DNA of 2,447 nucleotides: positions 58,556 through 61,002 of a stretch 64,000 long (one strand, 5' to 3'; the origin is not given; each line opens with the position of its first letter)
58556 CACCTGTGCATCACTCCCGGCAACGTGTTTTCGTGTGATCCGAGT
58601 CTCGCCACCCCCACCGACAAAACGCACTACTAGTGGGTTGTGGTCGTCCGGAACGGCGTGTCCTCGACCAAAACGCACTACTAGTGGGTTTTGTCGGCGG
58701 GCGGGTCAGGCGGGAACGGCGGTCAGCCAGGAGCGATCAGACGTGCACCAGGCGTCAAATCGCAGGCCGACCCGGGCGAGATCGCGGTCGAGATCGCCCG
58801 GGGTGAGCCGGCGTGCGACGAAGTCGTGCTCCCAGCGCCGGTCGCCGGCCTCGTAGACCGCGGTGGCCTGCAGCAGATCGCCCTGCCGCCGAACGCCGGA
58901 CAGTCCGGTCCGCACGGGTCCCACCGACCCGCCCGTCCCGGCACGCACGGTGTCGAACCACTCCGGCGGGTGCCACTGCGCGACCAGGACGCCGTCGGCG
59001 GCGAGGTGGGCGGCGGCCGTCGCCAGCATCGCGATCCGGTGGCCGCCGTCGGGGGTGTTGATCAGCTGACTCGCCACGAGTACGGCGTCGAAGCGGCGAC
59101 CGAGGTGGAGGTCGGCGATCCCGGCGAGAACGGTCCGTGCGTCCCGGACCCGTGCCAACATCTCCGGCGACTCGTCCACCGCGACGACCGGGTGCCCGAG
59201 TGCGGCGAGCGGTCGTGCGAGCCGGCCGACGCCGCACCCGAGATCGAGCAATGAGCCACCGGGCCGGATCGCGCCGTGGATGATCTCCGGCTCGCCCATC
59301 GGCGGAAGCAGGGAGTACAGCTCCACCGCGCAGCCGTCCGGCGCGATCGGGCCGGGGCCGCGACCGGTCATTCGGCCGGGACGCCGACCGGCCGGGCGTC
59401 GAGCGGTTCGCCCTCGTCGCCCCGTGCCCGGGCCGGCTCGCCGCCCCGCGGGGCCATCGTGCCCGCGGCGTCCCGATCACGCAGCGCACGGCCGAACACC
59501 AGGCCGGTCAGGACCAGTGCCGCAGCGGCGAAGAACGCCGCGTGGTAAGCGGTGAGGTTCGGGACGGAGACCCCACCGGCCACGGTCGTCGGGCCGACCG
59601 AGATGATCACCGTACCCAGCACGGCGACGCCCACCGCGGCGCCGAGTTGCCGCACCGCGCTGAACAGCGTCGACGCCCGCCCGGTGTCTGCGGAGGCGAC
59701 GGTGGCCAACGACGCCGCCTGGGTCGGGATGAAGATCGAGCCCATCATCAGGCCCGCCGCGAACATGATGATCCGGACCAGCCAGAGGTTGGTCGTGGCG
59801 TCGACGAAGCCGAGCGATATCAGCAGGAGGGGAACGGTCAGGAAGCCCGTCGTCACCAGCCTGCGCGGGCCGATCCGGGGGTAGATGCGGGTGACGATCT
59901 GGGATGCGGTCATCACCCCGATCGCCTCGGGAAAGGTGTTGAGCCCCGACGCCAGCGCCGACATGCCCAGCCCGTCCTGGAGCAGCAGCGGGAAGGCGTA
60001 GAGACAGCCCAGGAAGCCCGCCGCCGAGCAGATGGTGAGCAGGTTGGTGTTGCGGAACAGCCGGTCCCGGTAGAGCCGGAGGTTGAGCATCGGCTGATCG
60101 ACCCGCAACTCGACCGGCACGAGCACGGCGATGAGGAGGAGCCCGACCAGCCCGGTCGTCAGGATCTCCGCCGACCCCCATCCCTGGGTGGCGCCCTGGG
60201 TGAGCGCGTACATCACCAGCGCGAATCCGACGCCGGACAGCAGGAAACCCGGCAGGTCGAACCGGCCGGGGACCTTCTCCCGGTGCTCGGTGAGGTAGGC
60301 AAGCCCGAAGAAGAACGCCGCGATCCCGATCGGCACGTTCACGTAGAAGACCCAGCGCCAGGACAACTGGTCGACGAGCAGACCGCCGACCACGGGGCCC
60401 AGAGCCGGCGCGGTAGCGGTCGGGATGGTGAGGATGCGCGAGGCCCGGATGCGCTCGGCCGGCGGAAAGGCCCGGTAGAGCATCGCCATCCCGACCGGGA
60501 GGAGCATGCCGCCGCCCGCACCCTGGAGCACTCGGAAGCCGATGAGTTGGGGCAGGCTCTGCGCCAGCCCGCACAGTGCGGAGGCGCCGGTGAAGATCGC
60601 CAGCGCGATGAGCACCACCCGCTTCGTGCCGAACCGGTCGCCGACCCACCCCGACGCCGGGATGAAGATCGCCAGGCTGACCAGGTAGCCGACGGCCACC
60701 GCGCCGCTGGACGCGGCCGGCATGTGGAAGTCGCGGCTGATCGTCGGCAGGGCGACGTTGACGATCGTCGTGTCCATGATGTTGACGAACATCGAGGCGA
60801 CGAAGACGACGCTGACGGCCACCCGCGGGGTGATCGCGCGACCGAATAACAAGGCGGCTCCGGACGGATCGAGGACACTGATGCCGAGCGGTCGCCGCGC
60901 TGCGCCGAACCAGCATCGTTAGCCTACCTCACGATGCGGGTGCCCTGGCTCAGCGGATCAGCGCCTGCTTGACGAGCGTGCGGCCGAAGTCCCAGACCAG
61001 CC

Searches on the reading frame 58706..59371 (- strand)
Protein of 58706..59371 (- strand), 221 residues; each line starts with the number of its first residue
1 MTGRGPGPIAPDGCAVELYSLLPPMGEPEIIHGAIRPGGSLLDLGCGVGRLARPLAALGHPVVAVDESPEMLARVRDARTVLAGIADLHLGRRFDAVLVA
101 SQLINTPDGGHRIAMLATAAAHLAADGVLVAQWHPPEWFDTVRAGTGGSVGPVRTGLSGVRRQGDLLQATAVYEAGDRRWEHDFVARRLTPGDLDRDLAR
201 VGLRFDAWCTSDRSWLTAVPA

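Call 46: search_protein_families(library=pfam, proteins=[window:58706-59371:-])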
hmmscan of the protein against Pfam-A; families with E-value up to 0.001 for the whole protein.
window:58706-59371:- (221 aa): 6 families
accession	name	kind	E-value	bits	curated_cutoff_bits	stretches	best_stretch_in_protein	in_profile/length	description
PF13649.12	Methyltransf_25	-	6.2e-10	40.1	27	1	42-127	2-97/97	Methyltransferase domain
PF08242.18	Methyltransf_12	-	1.4e-08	35.8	30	1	42-129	1-98/98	Methyltransferase domain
PF13489.12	Methyltransf_23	-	2e-08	34.6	27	1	35-133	20-118/164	Methyltransferase domain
PF08241.18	Methyltransf_11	-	3.2e-08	34.5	21.2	1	42-107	1-74/95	Methyltransferase domain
PF13847.12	Methyltransf_31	-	0.00037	20.6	27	1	36-77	2-46/145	Methyltransferase domain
PF03848.20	TehB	-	0.00099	19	20.4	0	35-78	29-71/193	Tellurite resistance protein TehB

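Call 82: find_homologous_proteins(query=window:58706-59371:-, max_evalue=1e-40)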
Query window:58706-59371:- (221 aa): 1165 proteins with E <= 1e-40 among 8000 candidates; the best 120 are listed.
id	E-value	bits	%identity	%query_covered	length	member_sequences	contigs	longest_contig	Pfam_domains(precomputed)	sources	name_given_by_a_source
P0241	1.3e-142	491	100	100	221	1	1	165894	PF13489.13,PF13649.13,PF08241.19,PF08242.19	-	-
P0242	8.7e-105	367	76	100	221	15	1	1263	PF13489.13,PF13649.13,PF08241.19,PF08242.19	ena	-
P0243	2.8e-104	366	76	100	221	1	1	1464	PF13489.13,PF13649.13,PF08241.19,PF08242.19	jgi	jgi:SAM-dependent methyltransferase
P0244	1.2e-75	272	58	99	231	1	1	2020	PF13847.13,PF13489.13,PF13649.13,PF08241.19,PF08242.19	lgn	-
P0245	4.1e-73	264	58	97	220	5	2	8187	PF13847.13,PF13489.13,PF13649.13,PF08241.19,PF08242.19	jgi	jgi:SAM-dependent methyltransferase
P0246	4.5e-73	263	59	100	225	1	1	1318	PF13489.13,PF13649.13,PF08241.19,PF08242.19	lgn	-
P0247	8.0e-71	256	59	99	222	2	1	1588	PF13847.13,PF13489.13,PF13649.13,PF08241.19,PF08242.19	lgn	-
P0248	1.1e-70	256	56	98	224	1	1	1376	PF13489.13,PF13649.13,PF08241.19,PF08242.19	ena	-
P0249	6.6e-70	253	58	98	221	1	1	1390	PF13847.13,PF13489.13,PF13649.13,PF08241.19,PF08242.19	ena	-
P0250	6.0e-69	250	58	95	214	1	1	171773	PF13847.13,PF13489.13,PF13649.13,PF08241.19,PF08242.19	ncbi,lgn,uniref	ncbi:class I SAM-dependent methyltransferase [Amycolatopsis sp. NPDC051371]|uniref:class I SAM-depen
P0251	1.1e-68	249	59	95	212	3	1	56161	PF13847.13,PF13489.13,PF13649.13,PF08241.19,PF08242.19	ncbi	ncbi:class I SAM-dependent methyltransferase [Actinosynnema sp. NPDC059797]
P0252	1.1e-68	249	58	95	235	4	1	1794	PF13489.13,PF13649.13,PF08241.19,PF08242.19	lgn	-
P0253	5.5e-68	247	56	95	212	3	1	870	PF13489.13,PF13649.13,PF08241.19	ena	-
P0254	7.0e-68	247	56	95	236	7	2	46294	PF13489.13,PF13649.13,PF08241.19,PF08242.19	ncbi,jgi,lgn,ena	ncbi:MAG TPA: class I SAM-dependent methyltransferase [Kutzneria sp.]|jgi:SAM-dependent methyltransf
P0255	1.6e-67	245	55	100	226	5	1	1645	PF07021.19,PF13847.13,PF13489.13,PF13649.13,PF08241.19,PF08242.19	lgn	-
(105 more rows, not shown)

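Call 83: find_encoding_contigs(protein=P0242, flank=3000, max_places=4)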
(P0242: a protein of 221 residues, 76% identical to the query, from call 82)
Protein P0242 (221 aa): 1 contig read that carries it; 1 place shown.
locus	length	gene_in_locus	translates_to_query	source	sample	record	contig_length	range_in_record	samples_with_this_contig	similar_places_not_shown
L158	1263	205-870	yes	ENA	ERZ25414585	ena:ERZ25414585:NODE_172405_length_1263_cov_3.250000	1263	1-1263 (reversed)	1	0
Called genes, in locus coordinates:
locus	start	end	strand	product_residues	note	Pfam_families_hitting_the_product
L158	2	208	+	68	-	?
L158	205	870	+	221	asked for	PF13489:Methyltransf_23 (weak), PF08241:Methyltransf_11 (weak), PF08242:Methyltransf_12 (weak), PF13649:Methyltransf_25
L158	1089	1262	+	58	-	?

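Call 84: find_encoding_contigs(protein=P0243, flank=3000, max_places=4)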
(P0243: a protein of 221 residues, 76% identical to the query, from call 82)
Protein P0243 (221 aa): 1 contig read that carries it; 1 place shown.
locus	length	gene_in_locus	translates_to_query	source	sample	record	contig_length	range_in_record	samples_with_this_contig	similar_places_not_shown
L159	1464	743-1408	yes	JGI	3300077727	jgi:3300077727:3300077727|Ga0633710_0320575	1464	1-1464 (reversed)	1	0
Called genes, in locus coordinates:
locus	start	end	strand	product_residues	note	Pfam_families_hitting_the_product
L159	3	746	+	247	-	PF07690:MFS_1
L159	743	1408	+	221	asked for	PF13489:Methyltransf_23, PF08241:Methyltransf_11, PF08242:Methyltransf_12, PF13649:Methyltransf_25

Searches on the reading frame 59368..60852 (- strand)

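Call 81: search_protein_families(library=pfam, proteins=[window:59368-60852:-], max_evalue=0.00001)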
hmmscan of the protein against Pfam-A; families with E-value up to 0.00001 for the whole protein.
window:59368-60852:- (494 aa): 2 families
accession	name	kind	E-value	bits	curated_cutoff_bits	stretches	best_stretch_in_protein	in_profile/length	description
PF07690.21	MFS_1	-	1.5e-58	198.8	33.4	2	19-408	3-346/347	Major Facilitator Superfamily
PF06609.19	TRI12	-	2.3e-06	26.8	23.2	1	10-277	46-321/599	Fungal trichothecene efflux pump (TRI12)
